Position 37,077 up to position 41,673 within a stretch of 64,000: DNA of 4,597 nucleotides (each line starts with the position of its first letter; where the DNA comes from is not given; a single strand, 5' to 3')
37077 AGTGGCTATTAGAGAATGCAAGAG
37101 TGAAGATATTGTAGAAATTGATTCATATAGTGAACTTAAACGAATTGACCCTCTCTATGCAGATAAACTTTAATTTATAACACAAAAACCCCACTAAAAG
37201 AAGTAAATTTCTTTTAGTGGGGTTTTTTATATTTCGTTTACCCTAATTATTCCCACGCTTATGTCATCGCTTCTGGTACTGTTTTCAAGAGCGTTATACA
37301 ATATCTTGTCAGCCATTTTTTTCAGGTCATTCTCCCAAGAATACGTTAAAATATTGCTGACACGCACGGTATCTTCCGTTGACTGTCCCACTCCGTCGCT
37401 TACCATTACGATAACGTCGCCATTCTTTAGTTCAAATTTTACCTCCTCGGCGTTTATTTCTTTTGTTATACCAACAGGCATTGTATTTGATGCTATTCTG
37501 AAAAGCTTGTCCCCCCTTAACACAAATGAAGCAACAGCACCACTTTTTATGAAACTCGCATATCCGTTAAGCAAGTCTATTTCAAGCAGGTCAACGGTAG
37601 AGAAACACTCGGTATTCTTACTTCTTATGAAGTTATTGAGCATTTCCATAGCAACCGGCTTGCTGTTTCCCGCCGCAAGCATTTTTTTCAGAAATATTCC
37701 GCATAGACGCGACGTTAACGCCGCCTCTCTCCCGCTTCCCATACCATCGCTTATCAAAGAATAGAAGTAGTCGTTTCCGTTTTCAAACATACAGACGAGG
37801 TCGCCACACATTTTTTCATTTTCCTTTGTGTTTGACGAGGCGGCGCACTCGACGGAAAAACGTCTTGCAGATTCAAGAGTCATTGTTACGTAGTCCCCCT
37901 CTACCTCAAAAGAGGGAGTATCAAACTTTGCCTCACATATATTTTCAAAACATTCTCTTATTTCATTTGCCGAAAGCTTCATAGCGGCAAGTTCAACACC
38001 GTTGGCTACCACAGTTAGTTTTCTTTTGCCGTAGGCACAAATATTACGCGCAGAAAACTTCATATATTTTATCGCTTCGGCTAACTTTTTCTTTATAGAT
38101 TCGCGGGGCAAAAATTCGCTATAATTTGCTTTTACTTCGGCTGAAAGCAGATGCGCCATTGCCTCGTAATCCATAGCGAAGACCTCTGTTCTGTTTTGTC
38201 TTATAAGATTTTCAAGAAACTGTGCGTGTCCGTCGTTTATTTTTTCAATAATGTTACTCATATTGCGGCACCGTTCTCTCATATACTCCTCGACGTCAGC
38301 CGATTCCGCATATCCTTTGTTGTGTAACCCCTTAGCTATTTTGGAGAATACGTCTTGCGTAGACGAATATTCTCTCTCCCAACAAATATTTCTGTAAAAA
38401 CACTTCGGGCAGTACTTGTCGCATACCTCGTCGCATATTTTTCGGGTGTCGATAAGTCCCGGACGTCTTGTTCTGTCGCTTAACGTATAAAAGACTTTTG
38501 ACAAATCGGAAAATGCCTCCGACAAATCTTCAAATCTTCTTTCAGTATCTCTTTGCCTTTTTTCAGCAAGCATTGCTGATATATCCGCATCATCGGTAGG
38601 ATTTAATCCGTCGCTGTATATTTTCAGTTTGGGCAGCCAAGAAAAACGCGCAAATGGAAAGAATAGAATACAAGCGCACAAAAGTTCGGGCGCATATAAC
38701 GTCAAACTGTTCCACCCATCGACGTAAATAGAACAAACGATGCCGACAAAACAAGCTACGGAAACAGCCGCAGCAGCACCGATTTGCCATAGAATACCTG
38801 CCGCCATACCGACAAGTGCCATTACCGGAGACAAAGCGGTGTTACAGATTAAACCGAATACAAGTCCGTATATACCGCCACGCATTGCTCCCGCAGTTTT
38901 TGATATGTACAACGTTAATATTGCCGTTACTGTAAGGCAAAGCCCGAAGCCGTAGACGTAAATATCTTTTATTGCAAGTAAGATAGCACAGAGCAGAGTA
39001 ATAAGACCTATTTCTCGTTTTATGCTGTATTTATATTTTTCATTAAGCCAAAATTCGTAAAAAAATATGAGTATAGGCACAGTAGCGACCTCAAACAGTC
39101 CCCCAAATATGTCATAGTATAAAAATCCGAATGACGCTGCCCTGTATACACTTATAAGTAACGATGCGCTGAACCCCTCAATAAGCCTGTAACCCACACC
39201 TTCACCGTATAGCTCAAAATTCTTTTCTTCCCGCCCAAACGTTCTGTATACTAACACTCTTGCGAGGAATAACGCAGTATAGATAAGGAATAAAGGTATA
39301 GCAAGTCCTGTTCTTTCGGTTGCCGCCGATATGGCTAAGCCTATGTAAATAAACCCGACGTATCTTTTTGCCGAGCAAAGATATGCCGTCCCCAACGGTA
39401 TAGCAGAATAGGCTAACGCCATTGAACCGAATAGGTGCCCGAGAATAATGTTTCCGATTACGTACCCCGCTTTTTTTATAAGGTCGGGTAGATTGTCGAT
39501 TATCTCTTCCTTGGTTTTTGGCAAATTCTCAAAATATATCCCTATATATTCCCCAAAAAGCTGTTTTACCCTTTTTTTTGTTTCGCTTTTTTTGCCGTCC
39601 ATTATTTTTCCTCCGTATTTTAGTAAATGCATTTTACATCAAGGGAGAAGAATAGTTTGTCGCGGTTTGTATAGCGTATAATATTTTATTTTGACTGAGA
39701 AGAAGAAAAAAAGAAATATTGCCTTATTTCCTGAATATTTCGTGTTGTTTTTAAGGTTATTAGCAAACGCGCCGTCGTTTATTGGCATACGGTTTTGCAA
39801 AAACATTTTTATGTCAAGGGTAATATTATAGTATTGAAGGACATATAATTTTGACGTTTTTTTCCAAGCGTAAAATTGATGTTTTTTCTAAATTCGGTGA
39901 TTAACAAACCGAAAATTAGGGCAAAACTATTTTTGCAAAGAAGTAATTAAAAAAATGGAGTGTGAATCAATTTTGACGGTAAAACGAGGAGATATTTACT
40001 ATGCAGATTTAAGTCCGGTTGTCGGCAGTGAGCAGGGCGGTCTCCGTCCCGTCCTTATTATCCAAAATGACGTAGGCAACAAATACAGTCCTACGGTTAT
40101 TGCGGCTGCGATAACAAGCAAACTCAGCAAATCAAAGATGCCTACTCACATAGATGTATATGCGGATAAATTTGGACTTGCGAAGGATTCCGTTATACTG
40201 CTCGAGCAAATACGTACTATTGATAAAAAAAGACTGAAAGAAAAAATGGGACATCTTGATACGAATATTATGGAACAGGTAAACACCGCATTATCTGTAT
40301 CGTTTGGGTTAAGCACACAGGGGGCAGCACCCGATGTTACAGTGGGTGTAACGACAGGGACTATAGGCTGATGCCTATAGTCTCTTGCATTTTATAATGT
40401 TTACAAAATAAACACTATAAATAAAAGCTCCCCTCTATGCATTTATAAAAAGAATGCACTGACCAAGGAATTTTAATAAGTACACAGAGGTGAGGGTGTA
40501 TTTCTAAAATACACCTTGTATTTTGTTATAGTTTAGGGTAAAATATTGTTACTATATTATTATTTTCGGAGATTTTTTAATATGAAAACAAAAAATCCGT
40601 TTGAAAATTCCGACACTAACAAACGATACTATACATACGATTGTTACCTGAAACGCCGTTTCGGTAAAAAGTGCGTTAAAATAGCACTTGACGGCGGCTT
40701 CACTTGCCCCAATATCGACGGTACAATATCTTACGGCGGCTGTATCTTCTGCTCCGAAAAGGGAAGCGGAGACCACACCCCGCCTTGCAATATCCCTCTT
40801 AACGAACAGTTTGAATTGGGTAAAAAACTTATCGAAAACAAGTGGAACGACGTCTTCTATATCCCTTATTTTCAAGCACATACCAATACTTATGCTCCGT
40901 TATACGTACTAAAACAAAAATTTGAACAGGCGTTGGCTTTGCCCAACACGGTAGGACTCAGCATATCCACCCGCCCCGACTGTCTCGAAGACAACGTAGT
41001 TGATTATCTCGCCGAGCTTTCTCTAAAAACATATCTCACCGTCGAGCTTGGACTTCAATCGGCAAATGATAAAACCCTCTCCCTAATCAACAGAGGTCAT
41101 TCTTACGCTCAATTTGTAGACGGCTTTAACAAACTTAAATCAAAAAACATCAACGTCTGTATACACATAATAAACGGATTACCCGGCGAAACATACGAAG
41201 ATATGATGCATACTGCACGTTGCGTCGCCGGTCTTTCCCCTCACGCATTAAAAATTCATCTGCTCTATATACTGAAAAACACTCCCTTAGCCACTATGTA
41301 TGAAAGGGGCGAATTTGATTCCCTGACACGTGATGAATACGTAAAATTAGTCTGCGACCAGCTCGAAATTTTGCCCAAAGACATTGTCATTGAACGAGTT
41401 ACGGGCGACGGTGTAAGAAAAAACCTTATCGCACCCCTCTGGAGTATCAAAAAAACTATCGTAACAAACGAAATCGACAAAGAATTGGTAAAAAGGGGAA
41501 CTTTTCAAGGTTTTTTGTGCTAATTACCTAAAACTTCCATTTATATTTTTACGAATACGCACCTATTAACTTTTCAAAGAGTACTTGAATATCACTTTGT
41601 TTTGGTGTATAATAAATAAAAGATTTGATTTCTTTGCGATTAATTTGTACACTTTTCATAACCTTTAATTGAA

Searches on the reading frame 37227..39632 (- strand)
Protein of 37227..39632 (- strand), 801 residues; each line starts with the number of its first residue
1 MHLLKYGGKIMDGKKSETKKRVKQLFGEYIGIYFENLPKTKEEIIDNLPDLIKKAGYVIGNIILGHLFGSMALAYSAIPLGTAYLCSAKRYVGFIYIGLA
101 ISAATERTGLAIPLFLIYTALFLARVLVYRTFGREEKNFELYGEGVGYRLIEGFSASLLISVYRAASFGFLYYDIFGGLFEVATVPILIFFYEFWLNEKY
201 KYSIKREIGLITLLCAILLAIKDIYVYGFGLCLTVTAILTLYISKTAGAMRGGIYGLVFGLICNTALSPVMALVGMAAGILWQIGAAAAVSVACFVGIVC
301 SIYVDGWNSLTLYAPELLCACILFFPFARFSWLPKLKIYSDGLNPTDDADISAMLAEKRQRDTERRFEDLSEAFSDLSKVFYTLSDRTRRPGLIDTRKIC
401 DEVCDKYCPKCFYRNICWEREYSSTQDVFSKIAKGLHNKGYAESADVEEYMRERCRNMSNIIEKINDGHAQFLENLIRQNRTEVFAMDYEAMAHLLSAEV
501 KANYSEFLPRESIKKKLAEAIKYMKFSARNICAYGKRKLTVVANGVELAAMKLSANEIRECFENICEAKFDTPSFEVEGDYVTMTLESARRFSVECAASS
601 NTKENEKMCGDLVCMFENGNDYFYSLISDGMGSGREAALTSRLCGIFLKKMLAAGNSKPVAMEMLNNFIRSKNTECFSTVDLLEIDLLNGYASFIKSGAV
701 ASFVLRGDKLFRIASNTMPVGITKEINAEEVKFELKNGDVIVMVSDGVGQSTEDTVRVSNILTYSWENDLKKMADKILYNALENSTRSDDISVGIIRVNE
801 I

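Call 16: search_protein_families(library=ncbifam, proteins=[window:37227-39632:-], max_evalue=0.00001)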
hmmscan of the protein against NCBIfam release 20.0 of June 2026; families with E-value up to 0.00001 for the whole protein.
window:37227-39632:- (801 aa): 2 families
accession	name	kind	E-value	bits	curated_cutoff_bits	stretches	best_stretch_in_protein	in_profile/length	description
TIGR02865.1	spore_II_E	equivalog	5.4e-81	272.8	490.8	1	62-798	4-763/764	stage II sporulation protein E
NF033484.1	Stp1_PP2C_phos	equivalog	1.8e-08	34.2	230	0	719-796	158-231/232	Stp1/IreP family PP2C-type Ser/Thr phosphatase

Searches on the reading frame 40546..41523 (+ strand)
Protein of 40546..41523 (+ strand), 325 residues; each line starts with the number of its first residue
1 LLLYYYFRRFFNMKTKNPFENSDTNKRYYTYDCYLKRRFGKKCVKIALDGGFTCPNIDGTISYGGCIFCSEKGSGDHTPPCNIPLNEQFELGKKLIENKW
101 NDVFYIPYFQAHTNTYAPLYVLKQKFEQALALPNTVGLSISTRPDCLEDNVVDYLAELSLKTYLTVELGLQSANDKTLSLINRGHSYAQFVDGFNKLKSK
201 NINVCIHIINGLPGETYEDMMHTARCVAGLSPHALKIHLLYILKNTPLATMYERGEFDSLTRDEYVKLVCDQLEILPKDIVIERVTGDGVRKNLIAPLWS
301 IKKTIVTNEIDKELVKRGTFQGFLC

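Call 16: search_protein_families(library=ncbifam, proteins=[window:40546-41523:+], max_evalue=0.00001)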
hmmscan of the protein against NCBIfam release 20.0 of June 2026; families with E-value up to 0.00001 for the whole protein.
window:40546-41523:+ (325 aa): 23 families
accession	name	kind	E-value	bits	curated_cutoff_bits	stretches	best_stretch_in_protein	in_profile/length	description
TIGR01212.1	TIGR01212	equivalog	1.6e-104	349.2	180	1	27-322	1-297/302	tRNA modification radical SAM protein MnmL/YtqA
TIGR01211.1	ELP3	subfamily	5.4e-22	78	350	1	128-317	185-371/522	tRNA uridine(34) 5-carboxymethylaminomethyl modification radical SAM/GNAT enzyme Elp3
TIGR04013.1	B12_SAM_MJ_1487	hypoth_equivalog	2.4e-14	53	251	1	142-252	247-357/382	TIGR04013 family B12-binding domain/radical SAM domain-containing protein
TIGR03994.1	rSAM_HemZ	equivalog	4.9e-13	49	321.4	1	141-254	179-290/401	coproporphyrinogen dehydrogenase HemZ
NF006065.0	PRK08207.2-4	equivalog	2.7e-12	46.4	922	1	141-256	266-382/484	coproporphyrinogen III oxidase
NF006060.0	PRK08207.1-3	equivalog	2.9e-11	42.8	653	1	143-248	249-352/477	coproporphyrinogen III oxidase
TIGR00089.1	TIGR00089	subfamily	4.3e-11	42.2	251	1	141-239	228-327/429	MiaB/RimO family radical SAM methylthiotransferase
TIGR04479.1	bcpD_PhpK_rSAM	subfamily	2.7e-09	35.9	600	1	165-250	344-429/504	PhpK family radical SAM P-methyltransferase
NF006064.0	PRK08207.2-2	equivalog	1.3e-08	34.3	504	1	166-250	264-348/465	coproporphyrinogen III oxidase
TIGR00539.1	hemN_rel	equivalog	2.2e-08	33.6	205.4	1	125-254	76-203/361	radical SAM family heme chaperone HemW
NF006061.0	PRK08207.1-4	equivalog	1.1e-07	31.1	702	1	142-246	272-374/501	coproporphyrinogen III oxidase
NF006067.1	PRK08208.1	equivalog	5.3e-07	28.9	380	1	133-253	122-240/427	STM4012 family radical SAM protein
TIGR01579.1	MiaB-like-C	equivalog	6.8e-07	28.9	357.05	1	141-235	228-323/416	tRNA (N(6)-L-threonylcarbamoyladenosine(37)-C(2))-methylthiotransferase MtaB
TIGR04107.1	rSAM_HutW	equivalog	6.8e-07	28.5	400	1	166-259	155-249/419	heme anaerobic degradation radical SAM methyltransferase ChuW/HutW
NF006062.0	PRK08207.1-5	equivalog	8.4e-07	28.2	1007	1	158-282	258-385/476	coproporphyrinogen III oxidase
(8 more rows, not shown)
